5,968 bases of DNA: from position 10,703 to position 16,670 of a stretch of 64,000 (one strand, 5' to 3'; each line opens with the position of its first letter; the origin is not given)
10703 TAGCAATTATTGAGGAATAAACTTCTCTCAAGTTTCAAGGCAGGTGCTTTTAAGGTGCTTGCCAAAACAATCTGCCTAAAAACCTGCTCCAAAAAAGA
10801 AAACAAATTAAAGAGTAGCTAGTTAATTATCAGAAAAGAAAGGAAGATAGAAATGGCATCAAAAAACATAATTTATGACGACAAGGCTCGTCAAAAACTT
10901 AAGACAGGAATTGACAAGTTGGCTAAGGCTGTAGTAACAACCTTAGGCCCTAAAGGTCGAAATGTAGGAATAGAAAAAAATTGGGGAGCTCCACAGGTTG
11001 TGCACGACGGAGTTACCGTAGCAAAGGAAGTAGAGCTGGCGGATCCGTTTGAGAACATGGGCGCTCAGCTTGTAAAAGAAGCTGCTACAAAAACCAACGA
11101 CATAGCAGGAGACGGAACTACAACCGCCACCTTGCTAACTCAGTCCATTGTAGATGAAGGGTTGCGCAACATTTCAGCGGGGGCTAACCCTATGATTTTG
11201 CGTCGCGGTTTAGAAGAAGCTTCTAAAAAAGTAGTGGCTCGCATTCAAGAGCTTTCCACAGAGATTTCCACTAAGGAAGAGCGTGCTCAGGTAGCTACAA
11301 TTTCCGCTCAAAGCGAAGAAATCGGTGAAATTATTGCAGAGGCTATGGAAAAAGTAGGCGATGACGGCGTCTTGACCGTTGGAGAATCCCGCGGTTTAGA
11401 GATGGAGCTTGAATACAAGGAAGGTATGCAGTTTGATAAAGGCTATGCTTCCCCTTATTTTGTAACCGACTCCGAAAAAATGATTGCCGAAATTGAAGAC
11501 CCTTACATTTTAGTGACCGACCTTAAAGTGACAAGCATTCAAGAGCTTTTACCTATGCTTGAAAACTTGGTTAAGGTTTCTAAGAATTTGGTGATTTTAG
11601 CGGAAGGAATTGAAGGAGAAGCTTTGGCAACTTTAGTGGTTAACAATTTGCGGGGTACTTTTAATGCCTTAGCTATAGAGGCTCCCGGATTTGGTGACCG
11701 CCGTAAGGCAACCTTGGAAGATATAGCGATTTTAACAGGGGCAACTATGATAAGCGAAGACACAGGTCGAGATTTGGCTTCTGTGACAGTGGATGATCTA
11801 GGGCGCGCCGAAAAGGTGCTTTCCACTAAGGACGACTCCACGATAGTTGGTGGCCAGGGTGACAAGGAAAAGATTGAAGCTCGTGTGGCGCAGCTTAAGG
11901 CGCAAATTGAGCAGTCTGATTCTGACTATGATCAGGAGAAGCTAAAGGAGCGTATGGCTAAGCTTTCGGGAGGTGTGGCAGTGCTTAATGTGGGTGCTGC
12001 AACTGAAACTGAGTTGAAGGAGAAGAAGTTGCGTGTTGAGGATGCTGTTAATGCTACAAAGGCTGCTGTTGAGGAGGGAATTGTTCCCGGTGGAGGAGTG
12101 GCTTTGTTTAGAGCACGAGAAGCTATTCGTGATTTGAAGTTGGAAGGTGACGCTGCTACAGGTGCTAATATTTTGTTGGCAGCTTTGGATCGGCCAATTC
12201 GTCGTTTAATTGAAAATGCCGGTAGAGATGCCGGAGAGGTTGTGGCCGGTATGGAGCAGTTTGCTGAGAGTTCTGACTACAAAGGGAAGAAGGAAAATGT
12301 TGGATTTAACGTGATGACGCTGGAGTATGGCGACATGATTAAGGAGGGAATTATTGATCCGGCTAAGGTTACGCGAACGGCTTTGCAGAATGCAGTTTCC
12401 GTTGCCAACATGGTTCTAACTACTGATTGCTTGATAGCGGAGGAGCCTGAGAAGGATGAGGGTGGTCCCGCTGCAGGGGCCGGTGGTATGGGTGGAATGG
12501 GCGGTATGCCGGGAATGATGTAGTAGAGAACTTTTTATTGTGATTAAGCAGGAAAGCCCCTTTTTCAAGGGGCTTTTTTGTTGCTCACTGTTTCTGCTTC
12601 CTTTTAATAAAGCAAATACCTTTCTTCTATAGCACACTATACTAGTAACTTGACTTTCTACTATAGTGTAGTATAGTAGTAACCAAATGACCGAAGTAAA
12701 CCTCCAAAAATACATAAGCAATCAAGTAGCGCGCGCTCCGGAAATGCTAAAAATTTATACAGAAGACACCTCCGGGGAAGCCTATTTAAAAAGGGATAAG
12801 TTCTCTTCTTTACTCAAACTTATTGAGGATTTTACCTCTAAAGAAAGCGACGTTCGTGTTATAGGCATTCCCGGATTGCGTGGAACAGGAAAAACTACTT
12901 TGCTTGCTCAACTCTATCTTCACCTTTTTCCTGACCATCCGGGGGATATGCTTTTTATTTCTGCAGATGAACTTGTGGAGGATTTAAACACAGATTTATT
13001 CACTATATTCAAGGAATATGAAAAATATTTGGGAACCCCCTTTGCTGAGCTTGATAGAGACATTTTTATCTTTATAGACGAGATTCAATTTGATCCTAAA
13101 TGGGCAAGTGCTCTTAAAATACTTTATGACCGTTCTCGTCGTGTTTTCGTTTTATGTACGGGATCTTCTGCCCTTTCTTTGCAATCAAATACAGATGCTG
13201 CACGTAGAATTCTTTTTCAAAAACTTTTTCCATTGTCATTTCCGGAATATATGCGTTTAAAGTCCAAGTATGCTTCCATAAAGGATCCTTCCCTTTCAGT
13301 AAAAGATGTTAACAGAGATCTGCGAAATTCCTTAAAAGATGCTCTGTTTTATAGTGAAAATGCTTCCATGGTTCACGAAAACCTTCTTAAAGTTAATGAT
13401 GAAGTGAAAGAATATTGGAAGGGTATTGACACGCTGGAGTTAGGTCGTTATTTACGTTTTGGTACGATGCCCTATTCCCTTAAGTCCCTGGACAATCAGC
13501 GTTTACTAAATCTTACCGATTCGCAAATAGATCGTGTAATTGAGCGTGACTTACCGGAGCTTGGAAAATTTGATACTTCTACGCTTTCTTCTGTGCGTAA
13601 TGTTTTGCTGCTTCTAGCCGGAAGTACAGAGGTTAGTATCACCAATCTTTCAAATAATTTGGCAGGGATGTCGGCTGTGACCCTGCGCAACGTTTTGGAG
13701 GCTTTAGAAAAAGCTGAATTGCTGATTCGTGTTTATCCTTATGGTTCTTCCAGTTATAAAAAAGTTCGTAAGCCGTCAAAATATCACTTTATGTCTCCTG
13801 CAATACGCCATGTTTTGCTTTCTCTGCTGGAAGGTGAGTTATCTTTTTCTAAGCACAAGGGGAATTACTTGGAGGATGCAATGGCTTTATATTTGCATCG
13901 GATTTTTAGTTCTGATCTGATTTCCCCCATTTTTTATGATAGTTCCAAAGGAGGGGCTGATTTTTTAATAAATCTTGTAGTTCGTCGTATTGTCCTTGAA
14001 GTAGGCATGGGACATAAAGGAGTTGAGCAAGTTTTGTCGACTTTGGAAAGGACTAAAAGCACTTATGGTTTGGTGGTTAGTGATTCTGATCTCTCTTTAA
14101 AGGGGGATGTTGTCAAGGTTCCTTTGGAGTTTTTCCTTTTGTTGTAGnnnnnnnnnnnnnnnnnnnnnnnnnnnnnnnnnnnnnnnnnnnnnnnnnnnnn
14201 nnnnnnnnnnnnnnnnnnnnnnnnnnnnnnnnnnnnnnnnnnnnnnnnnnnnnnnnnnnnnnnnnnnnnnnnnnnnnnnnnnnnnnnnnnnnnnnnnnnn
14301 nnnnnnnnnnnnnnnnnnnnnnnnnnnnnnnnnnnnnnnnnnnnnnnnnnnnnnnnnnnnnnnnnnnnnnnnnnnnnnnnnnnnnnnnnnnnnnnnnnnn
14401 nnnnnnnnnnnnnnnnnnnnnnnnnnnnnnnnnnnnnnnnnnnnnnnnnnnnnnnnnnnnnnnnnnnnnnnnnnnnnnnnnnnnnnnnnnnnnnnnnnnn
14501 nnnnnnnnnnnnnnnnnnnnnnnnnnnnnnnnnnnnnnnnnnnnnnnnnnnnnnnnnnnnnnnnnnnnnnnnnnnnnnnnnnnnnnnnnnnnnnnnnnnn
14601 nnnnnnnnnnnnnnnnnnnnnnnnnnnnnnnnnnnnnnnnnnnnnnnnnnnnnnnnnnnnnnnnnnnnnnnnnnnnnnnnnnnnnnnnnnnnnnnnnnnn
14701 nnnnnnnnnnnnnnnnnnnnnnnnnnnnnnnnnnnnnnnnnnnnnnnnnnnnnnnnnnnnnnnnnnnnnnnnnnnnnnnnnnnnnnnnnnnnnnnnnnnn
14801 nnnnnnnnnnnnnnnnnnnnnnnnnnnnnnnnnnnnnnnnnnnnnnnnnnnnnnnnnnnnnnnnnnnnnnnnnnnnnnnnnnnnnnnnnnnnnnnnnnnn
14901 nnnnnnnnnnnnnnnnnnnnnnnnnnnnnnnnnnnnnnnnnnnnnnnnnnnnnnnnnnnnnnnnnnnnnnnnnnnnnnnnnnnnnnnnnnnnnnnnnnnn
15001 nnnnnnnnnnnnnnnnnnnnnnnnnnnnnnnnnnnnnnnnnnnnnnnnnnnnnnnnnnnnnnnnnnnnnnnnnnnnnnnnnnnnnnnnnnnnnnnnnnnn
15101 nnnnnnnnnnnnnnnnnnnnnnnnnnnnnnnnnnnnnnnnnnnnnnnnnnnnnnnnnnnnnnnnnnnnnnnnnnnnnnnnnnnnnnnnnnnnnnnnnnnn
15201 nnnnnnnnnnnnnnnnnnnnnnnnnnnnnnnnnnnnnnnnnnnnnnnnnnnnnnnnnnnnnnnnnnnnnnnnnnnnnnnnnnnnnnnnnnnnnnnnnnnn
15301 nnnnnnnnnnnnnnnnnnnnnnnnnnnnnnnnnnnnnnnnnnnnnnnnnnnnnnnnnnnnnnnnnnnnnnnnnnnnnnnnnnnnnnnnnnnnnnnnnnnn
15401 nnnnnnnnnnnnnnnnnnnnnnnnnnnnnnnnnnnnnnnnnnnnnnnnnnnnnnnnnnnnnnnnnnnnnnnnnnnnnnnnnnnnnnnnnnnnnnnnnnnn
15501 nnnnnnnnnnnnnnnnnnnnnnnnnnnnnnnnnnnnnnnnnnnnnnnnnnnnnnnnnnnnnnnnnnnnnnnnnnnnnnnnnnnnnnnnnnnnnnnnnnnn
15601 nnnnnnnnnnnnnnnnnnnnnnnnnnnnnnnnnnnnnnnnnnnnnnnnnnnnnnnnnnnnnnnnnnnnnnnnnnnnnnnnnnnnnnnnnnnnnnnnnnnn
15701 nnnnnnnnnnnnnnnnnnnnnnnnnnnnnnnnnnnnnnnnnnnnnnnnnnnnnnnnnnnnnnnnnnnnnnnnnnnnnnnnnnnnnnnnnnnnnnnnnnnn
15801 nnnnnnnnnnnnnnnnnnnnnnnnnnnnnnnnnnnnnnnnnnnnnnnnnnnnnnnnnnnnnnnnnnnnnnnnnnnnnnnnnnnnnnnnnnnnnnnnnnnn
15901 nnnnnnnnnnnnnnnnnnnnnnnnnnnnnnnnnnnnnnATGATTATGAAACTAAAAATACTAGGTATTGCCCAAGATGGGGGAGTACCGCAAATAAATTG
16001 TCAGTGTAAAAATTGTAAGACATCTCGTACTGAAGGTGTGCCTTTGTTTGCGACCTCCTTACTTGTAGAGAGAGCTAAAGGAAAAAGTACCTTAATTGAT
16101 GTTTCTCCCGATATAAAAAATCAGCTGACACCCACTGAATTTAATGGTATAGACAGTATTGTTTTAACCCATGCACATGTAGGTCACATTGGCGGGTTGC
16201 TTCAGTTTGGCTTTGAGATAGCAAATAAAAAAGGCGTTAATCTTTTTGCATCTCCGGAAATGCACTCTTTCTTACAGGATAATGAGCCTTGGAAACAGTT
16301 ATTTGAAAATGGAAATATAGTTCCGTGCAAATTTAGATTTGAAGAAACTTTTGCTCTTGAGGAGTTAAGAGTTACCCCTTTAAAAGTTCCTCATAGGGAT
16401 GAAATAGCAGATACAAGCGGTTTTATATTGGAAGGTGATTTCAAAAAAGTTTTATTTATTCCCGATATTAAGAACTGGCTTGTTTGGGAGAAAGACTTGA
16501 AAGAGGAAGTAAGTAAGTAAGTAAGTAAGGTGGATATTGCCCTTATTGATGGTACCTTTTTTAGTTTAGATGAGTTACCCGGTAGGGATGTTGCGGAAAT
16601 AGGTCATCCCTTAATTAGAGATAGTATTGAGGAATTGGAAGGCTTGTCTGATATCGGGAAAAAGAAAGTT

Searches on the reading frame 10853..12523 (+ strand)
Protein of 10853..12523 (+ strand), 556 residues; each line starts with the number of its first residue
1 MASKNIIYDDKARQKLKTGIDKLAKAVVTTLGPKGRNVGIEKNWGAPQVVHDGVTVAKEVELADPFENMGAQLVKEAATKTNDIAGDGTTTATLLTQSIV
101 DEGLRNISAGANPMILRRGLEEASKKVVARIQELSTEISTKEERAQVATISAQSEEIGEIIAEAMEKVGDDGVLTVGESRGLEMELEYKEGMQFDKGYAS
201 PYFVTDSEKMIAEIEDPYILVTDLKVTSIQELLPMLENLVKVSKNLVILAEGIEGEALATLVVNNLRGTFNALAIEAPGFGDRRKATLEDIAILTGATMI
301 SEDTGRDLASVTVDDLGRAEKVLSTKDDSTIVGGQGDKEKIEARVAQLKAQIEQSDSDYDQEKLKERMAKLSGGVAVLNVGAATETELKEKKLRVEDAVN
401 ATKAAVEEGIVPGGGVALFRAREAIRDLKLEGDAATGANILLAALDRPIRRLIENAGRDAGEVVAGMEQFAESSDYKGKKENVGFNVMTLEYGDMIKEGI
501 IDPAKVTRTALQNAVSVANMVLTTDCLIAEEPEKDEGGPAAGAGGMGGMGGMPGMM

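Call 31: search_protein_families(library=ncbifam, proteins=[window:10853-12523:+], max_evalue=1e-10)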
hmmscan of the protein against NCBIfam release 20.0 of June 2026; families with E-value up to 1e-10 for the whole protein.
window:10853-12523:+ (556 aa): 19 families
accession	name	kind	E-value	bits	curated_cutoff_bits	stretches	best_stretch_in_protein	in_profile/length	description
NF000592.1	PRK00013.1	subfamily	1e-230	766.7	397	1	3-532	1-524/524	chaperonin GroEL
NF009488.0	PRK12850.1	subfamily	6.3e-228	757.7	475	1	1-550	1-543/544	chaperonin GroEL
TIGR02348.1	GroEL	equivalog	8.1e-228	757.1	582.1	1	3-534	1-526/526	chaperonin GroEL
NF009489.0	PRK12851.1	subfamily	5.2e-224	744.6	464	1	1-546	1-539/541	chaperonin GroEL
NF009487.0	PRK12849.1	subfamily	2.1e-223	742.5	352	1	3-550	2-541/543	chaperonin GroEL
NF010704.0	PRK14104.1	subfamily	2.3e-194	646.7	1041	1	1-549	1-544/546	chaperonin GroEL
NF038369.1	GroEL3_Chlamy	exception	2.9e-74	250.5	600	1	1-527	1-505/506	variant chaperonin GroEL3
NF038370.1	GroEL2_Chlamy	exception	1.1e-63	215.7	600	1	25-530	24-521/533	variant chaperonin GroEL2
NF041083.2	thermosome_beta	equivalog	9e-27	94.2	400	2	21-180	27-183/520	thermosome subunit beta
TIGR02339.1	thermosome_arch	subfamily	3.2e-26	92.2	671.1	2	22-178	27-181/521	thermosome subunit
NF041082.2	thermosome_alpha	equivalog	6.6e-26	91.2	450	2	21-179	27-182/519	thermosome subunit alpha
TIGR02345.1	chap_CCT_eta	equivalog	2.7e-23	82.1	669.2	1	21-149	28-153/523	T-complex protein 1 subunit eta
TIGR02347.1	chap_CCT_zeta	equivalog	8.4e-22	77.4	587.15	1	22-176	27-179/531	T-complex protein 1 subunit zeta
TIGR02342.1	chap_CCT_delta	equivalog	6.2e-18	64.6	695.35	1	22-176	20-171/517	T-complex protein 1 subunit delta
TIGR02343.1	chap_CCT_epsi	equivalog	1.2e-14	53.8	710.5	1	22-179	38-194/532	T-complex protein 1 subunit epsilon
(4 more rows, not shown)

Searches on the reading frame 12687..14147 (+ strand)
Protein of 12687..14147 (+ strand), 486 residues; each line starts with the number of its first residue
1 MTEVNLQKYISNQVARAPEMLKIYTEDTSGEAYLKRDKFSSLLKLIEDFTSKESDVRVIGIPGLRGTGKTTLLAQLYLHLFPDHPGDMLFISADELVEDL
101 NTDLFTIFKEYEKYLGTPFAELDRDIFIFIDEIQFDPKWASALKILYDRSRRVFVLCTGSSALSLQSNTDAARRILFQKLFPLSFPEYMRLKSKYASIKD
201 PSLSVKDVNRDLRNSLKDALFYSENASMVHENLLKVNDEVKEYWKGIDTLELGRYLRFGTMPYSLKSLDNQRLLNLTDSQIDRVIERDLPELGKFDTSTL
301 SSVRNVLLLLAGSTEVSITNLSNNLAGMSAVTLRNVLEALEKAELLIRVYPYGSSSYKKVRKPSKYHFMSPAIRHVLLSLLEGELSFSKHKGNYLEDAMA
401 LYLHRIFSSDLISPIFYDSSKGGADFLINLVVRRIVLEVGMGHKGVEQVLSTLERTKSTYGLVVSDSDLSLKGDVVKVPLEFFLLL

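Call 7: search_protein_families(library=pfam, proteins=[window:12687-14147:+], max_evalue=0.01)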
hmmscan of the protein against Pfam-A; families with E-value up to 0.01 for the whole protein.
window:12687-14147:+ (486 aa): 5 families
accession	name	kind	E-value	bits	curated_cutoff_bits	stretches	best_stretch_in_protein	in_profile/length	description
PF13173.12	AAA_14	-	1.6e-25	90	27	1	57-189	3-129/129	AAA domain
PF13635.12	DUF4143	-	1.2e-11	45.1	28.1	1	286-439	1-157/160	Domain of unknown function (DUF4143)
PF25199.1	nSTAND_NTPase5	-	0.00023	21.4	34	1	36-157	22-130/145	Novel STAND NTPase 5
PF00004.35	AAA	-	0.00079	20.3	21.2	0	63-133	5-66/131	ATPase family associated with various cellular activities (AAA)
PF19993.5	DO-GTPase2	-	0.0041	17.3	27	1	57-82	1-26/226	Double-GTPase 2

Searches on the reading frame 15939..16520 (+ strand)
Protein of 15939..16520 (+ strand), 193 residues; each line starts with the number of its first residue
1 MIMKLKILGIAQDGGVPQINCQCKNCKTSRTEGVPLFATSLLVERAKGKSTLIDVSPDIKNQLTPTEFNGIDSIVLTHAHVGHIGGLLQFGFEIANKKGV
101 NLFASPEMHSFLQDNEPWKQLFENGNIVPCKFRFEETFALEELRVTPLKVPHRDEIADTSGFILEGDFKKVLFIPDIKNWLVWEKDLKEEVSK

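Call 7: search_protein_families(library=pfam, proteins=[window:15939-16520:+], max_evalue=0.01)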
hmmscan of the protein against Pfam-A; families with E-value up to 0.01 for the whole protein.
window:15939-16520:+ (193 aa): 3 families
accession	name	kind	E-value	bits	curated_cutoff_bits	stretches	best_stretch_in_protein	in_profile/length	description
PF12706.13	Lactamase_B_2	-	1.5e-14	54.5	27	1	52-180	4-146/200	Beta-lactamase superfamily domain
PF00753.33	Lactamase_B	-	2.1e-06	28.2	22.7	1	35-121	3-94/196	Metallo-beta-lactamase superfamily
PF23023.1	Anti-Pycsar_Apyc1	-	0.0003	20.8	50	1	67-101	50-84/250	Anti-Pycsar protein Apyc1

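Call 92: search_protein_families(library=ncbifam, proteins=[window:15939-16520:+], max_evalue=0.01)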
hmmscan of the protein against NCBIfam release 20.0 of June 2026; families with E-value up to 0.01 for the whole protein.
window:15939-16520:+ (193 aa): 9 families
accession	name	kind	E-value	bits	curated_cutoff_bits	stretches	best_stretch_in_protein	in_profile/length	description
NF002553.0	PRK02113.1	equivalog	3.1e-20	72.7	386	1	3-153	1-152/252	MBL fold metallo-hydrolase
TIGR02108.2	PQQ_syn_pqqB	equivalog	7.6e-20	71.5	245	1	5-153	2-159/298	pyrroloquinoline quinone biosynthesis protein PqqB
NF038231.1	MBL_Geo_Pelo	equivalog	5.8e-17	62.1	360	1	5-154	2-153/250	GPMC system MBL fold metallohydrolase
TIGR03307.1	PhnP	equivalog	1e-13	51.3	272.25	1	3-176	1-162/249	phosphonate metabolism protein PhnP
TIGR02651.1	RNase_Z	equivalog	2.1e-05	23.7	292.95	1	39-153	19-139/302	ribonuclease Z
NF000801.0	PRK00055.1-3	equivalog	3e-05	23.3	252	1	37-153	19-144/307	ribonuclease Z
NF001911.0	PRK00685.1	equivalog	3.5e-05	23.4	144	1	61-116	29-82/228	metal-dependent hydrolase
NF012229.1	bla_class_B_core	domain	0.00092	19.4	100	1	42-119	18-95/139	metallo-beta-lactamase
NF002558.0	PRK02126.1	subfamily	0.0014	17.7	315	1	45-89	24-66/345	ribonuclease Z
